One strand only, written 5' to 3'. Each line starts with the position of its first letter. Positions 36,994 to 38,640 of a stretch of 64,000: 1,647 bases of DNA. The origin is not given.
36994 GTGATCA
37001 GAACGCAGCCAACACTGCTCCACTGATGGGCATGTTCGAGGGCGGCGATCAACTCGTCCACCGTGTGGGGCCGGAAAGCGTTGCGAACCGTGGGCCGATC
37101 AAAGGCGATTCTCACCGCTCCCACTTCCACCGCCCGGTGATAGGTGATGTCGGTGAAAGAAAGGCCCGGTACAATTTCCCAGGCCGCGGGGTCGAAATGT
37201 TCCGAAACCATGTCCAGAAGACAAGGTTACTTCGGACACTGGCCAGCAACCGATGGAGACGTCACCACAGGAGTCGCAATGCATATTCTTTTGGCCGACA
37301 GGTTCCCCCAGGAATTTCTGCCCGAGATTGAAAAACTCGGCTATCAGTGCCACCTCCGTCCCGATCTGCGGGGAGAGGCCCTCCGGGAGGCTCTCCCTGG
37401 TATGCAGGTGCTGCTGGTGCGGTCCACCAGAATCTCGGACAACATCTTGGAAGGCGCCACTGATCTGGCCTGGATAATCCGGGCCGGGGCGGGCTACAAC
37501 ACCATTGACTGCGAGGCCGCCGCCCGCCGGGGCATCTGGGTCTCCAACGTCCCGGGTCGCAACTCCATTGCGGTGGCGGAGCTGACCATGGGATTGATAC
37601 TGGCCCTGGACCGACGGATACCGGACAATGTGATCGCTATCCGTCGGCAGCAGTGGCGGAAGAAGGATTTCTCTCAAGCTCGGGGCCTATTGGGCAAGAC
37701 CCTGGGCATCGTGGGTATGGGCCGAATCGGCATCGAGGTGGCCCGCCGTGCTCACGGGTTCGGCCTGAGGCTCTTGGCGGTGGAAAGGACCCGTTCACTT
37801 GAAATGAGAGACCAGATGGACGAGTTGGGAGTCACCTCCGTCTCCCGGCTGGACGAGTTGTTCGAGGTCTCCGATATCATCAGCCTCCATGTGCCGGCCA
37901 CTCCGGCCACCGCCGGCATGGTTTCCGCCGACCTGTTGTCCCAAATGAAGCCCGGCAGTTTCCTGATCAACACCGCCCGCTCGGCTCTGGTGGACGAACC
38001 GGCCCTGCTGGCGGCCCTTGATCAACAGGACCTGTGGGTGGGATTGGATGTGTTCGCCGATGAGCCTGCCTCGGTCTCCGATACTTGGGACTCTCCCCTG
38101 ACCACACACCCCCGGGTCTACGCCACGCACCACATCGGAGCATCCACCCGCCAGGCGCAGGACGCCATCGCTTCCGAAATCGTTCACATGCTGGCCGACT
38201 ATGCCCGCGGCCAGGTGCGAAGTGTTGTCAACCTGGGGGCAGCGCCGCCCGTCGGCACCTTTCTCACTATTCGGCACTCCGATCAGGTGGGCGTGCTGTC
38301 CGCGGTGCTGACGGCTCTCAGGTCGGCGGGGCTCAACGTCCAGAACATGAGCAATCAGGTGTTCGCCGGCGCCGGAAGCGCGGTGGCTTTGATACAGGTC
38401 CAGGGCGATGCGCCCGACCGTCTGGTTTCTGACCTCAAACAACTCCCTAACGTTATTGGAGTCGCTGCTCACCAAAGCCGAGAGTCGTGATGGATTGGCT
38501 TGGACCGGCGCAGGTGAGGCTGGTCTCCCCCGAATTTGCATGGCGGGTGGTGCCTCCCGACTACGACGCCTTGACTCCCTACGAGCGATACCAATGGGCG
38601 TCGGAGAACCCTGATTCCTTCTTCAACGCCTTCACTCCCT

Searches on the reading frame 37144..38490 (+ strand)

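Call 68: search_protein_families(library=pfam, proteins=[window:37144-38490:+], max_evalue=0.00001)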
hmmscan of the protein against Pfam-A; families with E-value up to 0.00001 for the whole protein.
window:37144-38490:+ (448 aa): 3 families
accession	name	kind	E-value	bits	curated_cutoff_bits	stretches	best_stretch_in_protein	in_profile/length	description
PF02826.25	2-Hacid_dh_C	-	5.9e-49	166.3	25.1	1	149-332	1-178/178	D-isomer specific 2-hydroxyacid dehydrogenase, NAD binding domain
PF00389.36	2-Hacid_dh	-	3.8e-26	91.8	24.6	1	48-363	1-134/134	D-isomer specific 2-hydroxyacid dehydrogenase, catalytic domain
PF03446.21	NAD_binding_2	-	1.2e-06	29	21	1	187-297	2-112/161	NAD binding domain of 6-phosphogluconate dehydrogenase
